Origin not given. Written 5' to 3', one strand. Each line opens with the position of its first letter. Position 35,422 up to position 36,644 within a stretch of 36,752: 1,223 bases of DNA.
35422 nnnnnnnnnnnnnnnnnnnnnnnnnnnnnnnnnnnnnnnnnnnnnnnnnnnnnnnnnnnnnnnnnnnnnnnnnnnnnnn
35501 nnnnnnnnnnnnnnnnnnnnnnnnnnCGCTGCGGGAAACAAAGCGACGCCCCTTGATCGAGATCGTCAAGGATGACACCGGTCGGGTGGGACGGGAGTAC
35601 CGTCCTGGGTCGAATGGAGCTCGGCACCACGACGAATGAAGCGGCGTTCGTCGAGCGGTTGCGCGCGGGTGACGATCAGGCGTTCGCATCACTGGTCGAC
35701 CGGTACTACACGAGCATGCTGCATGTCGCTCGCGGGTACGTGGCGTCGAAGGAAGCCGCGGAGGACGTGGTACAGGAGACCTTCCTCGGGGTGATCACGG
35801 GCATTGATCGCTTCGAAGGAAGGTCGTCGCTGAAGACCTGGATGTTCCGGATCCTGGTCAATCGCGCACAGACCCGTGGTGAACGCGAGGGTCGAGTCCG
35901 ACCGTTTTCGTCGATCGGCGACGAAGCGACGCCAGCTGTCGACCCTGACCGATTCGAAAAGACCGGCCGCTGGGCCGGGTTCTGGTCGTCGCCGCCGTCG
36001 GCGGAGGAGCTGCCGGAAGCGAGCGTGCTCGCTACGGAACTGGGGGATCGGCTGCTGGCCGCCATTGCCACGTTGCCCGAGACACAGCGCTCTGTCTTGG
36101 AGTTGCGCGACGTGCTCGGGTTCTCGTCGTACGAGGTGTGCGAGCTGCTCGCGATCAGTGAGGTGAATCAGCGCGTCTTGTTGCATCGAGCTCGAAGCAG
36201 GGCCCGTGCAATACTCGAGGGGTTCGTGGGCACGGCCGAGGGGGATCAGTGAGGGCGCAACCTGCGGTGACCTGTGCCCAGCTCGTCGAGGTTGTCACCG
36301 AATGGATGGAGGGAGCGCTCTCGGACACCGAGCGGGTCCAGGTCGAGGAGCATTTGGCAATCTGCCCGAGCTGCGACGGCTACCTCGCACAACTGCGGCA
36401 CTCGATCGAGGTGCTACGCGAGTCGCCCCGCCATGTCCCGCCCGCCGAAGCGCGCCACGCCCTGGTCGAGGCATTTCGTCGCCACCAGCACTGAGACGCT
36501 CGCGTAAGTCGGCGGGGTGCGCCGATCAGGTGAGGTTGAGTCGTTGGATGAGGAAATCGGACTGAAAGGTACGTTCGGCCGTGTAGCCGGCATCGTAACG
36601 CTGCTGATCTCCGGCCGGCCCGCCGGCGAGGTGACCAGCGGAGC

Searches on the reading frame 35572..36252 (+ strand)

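Call 7: search_protein_families(library=pfam, proteins=[window:35572-36252:+], max_evalue=0.001)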
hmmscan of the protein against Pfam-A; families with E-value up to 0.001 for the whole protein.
window:35572-36252:+ (226 aa): 5 families
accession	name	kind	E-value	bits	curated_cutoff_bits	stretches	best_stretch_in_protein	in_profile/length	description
PF04542.20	Sigma70_r2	-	3e-16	59.4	24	1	41-106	1-68/71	Sigma-70 region 2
PF08281.18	Sigma70_r4_2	-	8.4e-13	48.2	25.7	1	160-209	3-52/54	Sigma-70, region 4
PF07638.17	Sigma70_ECF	-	3.2e-06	27.6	21.1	1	25-209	6-177/185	ECF sigma factor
PF04545.22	Sigma70_r4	-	0.00052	19.9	24.1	0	164-210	1-47/50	Sigma-70, region 4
PF22029.2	PhyR_sigma2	-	0.00085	19.7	27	0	53-95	12-54/55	Sigma2 domain of PhyR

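Call 41: search_protein_families(library=ncbifam, proteins=[window:35572-36252:+], max_evalue=0.0001)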
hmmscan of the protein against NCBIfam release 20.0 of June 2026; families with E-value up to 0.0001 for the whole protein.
window:35572-36252:+ (226 aa): 76 families (the best 25 are shown)
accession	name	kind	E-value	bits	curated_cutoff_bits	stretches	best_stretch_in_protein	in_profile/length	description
NF008888.0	PRK11922.1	equivalog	7e-31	107.6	204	1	19-224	13-205/231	RNA polymerase sigma factor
TIGR02943.1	Sig70_famx1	hypoth_equivalog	3.4e-28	98.8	162.2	1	47-216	13-180/188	RNA polymerase sigma-70 factor, TIGR02943 family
NF006089.0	PRK08241.1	subfamily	8.1e-28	97.5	240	1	20-212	6-201/343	RNA polymerase subunit sigma-70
TIGR02937.1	sigma70-ECF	superfamily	4e-27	94.9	42.9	1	37-212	2-162/165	sigma-70 family RNA polymerase sigma factor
NF009184.0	PRK12532.1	equivalog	8.9e-27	94.2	276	1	46-216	15-185/195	RNA polymerase sigma factor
NF008892.0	PRK11924.2-1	equivalog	2.5e-25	89.3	291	1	41-216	21-194/203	RNA polymerase sigma factor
NF009196.0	PRK12544.1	equivalog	2.9e-24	85.6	287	1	40-216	22-197/208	RNA polymerase factor sigma-70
NF004113.0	PRK05602.1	equivalog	4.8e-24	85.1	208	2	19-126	28-135/211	RNA polymerase sigma factor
NF009166.1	PRK12513.1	equivalog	2.8e-23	82.6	206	1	21-201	7-172/193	RNA polymerase sigma factor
NF009173.0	PRK12520.1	equivalog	1.5e-22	80.3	255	1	42-216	8-180/191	RNA polymerase sigma factor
NF009182.0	PRK12530.1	subfamily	4.4e-22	78.5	264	1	46-215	19-184/193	RNA polymerase sigma factor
NF007225.0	PRK09643.1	equivalog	6.1e-22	78.3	190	1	22-219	13-186/204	RNA polymerase sigma factor SigM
NF007223.0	PRK09641.1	equivalog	6.5e-22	78.3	209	1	26-215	8-184/187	RNA polymerase sigma factor SigW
TIGR02939.1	RpoE_Sigma70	equivalog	7.6e-22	78.3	236.15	1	23-209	7-180/190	RNA polymerase sigma factor RpoE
NF058625.1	sigma_PG0214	equivalog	6.8e-21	74.7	130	2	147-214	93-160/170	GFO_1088 family ECF-type sigma factor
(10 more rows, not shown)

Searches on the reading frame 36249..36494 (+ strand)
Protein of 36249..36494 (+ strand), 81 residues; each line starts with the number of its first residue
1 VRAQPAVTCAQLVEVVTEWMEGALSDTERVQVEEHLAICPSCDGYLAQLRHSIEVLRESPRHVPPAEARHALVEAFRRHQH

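Call 41: search_protein_families(library=ncbifam, proteins=[window:36249-36494:+], max_evalue=0.0001)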
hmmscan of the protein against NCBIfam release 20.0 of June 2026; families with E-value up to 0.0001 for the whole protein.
window:36249-36494:+ (81 aa): 3 families
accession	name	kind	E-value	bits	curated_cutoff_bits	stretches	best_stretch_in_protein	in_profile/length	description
NF052375.1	antisigma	equivalog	2.4e-09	37.5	100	1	19-79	5-65/217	anti-sigma factor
NF052368.1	antisigmaE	subfamily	7.9e-09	35.2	50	1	8-50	3-45/48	anti-sigma factor family protein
TIGR03988.1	antisig_RsrA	equivalog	2e-05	24.6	62.5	1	9-77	2-71/77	mycothiol system anti-sigma-R factor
